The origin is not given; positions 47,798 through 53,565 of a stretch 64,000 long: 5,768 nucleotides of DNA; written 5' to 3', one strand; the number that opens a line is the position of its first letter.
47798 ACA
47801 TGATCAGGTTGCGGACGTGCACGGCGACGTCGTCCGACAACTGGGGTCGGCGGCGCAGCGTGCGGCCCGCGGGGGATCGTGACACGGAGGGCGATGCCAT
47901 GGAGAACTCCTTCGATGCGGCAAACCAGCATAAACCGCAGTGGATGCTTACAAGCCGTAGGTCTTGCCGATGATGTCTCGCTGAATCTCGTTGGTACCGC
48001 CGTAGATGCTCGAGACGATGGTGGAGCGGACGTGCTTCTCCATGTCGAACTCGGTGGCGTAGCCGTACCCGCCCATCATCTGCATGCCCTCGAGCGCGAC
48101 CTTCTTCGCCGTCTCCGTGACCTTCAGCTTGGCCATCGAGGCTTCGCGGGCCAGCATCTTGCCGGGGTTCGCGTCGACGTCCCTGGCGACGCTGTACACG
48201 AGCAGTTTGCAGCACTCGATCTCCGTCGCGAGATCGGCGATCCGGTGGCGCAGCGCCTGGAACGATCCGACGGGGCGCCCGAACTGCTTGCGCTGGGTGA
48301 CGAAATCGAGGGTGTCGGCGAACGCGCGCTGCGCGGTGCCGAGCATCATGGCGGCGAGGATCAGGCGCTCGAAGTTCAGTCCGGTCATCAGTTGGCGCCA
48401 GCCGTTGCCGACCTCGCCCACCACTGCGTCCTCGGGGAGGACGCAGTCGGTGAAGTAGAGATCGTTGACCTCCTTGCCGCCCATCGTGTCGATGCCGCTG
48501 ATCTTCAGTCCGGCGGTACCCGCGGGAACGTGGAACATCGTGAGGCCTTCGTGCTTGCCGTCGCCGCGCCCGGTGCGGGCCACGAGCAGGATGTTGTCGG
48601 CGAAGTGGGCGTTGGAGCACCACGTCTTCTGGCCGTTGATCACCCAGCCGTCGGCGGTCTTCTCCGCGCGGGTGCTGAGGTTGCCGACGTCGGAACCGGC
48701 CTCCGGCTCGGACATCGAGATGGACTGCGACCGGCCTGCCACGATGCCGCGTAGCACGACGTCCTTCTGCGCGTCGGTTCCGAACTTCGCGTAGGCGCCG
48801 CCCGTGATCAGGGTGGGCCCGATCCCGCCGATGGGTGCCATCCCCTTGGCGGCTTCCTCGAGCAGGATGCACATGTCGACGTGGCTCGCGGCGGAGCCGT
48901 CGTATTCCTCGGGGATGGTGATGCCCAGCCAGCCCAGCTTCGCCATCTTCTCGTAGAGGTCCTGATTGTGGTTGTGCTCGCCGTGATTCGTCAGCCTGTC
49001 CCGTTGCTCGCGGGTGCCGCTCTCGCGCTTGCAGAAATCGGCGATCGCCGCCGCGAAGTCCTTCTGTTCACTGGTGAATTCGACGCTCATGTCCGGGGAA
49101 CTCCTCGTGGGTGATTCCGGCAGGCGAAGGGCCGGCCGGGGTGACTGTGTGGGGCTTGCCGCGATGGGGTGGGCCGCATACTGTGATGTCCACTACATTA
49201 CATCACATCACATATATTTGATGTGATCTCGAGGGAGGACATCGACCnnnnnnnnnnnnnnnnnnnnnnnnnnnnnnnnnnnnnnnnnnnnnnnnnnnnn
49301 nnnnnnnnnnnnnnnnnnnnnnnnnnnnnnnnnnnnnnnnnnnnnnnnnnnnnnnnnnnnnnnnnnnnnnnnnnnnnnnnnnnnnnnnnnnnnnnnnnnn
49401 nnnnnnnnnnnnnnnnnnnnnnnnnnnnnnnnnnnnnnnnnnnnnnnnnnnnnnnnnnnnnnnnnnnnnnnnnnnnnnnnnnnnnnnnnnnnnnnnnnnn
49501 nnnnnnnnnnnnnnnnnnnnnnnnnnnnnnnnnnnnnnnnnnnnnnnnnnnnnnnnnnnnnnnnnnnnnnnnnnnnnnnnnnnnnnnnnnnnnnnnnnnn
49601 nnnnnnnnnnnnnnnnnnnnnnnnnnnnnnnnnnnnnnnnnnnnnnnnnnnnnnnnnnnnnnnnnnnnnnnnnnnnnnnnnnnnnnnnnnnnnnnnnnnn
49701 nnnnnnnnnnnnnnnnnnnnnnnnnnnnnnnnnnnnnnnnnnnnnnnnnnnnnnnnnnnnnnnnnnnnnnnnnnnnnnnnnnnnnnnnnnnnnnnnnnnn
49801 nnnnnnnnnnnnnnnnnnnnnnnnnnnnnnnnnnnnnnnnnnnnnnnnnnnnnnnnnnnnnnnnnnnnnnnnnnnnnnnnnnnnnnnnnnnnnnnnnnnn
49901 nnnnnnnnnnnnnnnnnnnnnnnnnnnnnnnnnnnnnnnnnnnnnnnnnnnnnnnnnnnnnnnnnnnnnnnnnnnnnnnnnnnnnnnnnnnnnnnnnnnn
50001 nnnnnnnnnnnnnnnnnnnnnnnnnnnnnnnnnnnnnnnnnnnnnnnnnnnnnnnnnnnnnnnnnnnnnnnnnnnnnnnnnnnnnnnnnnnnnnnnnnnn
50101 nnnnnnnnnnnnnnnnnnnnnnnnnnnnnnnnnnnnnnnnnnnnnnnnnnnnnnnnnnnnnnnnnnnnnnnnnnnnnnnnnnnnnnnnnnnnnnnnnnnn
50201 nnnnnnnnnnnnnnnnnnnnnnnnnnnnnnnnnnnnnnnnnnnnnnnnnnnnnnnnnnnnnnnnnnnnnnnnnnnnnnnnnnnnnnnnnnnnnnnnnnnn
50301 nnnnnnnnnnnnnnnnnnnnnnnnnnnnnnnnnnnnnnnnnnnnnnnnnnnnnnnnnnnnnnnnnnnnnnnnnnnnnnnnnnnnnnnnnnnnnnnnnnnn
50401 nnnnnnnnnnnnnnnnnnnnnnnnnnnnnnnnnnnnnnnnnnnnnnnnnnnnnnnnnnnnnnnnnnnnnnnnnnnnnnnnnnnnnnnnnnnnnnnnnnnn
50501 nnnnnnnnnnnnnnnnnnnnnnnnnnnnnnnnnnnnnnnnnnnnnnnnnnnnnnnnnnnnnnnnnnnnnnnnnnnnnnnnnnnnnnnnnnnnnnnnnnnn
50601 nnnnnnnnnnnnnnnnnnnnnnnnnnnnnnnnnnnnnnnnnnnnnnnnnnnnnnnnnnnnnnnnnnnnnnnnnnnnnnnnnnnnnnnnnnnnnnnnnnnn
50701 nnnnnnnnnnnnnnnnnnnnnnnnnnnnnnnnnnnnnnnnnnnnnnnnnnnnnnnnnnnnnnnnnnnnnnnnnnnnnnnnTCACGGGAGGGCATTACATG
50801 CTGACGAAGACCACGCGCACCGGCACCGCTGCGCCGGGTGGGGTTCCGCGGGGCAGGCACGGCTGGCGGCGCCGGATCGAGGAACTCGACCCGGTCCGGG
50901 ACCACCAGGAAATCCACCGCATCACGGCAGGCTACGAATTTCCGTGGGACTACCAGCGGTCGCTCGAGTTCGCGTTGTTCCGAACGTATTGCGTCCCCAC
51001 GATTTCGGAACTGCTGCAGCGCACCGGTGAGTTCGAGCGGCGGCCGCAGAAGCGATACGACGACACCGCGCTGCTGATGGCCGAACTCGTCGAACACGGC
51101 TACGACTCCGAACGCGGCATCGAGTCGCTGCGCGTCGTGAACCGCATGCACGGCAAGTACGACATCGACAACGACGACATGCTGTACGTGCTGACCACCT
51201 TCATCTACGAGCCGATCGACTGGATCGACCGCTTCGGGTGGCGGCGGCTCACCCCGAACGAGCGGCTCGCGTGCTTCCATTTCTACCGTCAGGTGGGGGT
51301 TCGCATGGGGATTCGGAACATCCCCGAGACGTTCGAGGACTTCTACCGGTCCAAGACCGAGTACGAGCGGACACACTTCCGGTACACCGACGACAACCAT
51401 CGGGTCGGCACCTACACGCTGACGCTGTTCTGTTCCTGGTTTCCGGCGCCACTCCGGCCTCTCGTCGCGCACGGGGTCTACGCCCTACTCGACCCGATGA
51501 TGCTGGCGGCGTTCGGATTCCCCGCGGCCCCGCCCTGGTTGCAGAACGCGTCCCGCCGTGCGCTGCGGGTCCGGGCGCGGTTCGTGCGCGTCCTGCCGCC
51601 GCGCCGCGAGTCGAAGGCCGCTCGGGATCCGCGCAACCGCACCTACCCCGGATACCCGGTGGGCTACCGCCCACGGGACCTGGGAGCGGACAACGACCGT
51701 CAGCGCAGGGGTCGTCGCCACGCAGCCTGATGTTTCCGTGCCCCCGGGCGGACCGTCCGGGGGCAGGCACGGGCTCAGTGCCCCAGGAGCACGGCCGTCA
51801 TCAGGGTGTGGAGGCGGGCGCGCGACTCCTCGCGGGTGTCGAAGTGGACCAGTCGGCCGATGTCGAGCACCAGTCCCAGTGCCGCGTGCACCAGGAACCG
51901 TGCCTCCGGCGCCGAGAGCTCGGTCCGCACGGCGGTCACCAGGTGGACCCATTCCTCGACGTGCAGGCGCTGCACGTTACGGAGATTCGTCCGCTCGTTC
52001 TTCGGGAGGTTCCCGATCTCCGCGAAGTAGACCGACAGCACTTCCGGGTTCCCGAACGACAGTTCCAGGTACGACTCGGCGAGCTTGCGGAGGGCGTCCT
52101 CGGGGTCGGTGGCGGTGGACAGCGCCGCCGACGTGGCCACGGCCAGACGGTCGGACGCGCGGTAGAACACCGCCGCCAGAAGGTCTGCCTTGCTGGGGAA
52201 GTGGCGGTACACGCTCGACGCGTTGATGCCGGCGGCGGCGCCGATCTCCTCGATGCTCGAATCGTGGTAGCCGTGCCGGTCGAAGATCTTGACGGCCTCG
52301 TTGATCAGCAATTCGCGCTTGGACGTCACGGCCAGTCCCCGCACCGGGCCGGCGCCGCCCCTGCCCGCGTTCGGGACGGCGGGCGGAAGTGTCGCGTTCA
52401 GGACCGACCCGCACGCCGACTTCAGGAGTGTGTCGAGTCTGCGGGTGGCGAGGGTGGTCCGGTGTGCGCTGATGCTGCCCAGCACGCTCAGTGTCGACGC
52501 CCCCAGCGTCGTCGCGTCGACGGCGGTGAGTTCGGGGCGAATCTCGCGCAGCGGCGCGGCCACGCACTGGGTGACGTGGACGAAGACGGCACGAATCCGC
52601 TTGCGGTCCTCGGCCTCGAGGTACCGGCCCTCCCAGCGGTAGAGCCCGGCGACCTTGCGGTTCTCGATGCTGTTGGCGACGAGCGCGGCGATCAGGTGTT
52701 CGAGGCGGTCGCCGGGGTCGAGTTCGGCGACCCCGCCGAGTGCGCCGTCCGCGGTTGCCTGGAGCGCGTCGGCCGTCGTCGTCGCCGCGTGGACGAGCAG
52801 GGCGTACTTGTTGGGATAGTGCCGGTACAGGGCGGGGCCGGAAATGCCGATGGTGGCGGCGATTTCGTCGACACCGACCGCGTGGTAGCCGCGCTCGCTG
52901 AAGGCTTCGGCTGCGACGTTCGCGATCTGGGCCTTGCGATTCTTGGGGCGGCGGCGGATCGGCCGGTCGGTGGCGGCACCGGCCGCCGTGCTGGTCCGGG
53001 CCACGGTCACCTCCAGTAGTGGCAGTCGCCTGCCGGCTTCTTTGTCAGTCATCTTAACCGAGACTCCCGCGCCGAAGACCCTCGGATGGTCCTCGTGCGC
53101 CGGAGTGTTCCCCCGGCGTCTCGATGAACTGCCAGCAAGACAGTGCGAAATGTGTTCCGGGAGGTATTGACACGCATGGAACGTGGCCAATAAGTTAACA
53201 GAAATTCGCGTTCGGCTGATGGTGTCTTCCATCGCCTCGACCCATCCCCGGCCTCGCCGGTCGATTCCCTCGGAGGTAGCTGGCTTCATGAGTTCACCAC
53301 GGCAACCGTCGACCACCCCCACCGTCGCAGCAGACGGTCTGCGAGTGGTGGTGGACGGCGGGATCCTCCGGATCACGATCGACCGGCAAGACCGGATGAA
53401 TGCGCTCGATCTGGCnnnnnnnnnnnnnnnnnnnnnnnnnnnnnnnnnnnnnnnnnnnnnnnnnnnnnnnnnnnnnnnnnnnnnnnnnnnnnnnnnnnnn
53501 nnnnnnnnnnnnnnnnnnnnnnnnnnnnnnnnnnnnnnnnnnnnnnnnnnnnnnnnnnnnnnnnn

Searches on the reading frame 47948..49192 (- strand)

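Call 15: search_protein_families(library=pfam, proteins=[window:47948-49192:-], max_evalue=0.01)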
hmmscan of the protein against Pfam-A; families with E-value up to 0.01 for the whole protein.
window:47948-49192:- (414 aa): 5 families
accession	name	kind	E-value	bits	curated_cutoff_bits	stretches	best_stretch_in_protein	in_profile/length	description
PF00441.29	Acyl-CoA_dh_1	-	2.8e-46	157.8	22.4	1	262-411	1-148/150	Acyl-CoA dehydrogenase, C-terminal domain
PF02770.24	Acyl-CoA_dh_M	-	2.8e-22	79.1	33.3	1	158-250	2-97/97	Acyl-CoA dehydrogenase, middle domain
PF02771.21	Acyl-CoA_dh_N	-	1.6e-20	74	22.9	1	40-153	1-112/113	Acyl-CoA dehydrogenase, N-terminal domain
PF08028.16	Acyl-CoA_dh_2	-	5.5e-16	59.5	22.7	1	277-399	1-131/134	Acyl-CoA dehydrogenase, C-terminal domain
PF11794.13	HpaB_N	-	0.00055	20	35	1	177-231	172-227/270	4-hydroxyphenylacetate 3-hydroxylase N terminal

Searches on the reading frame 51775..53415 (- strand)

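Call 15: search_protein_families(library=pfam, proteins=[window:51775-53415:-], max_evalue=0.01)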
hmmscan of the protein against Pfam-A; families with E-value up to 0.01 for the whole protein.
window:51775-53415:- (546 aa): 2 families
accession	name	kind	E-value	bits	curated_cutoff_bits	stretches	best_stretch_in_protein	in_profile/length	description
PF00440.29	TetR_N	-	3.2e-31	107.3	24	2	370-416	1-47/47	Bacterial regulatory proteins, tetR family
PF17932.6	TetR_C_24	-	1.5e-11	45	26.4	2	232-314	2-83/114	Tetracyclin repressor-like, C-terminal domain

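Call 69: search_protein_families(library=pfam, proteins=[window:51775-53376:-], max_evalue=0.01)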
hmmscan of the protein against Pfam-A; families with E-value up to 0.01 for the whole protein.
window:51775-53376:- (533 aa): 2 families
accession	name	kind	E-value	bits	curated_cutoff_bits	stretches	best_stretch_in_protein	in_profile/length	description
PF00440.29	TetR_N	-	3e-31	107.4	24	2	357-403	1-47/47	Bacterial regulatory proteins, tetR family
PF17932.6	TetR_C_24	-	1.4e-11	45.1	26.4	2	219-301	2-83/114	Tetracyclin repressor-like, C-terminal domain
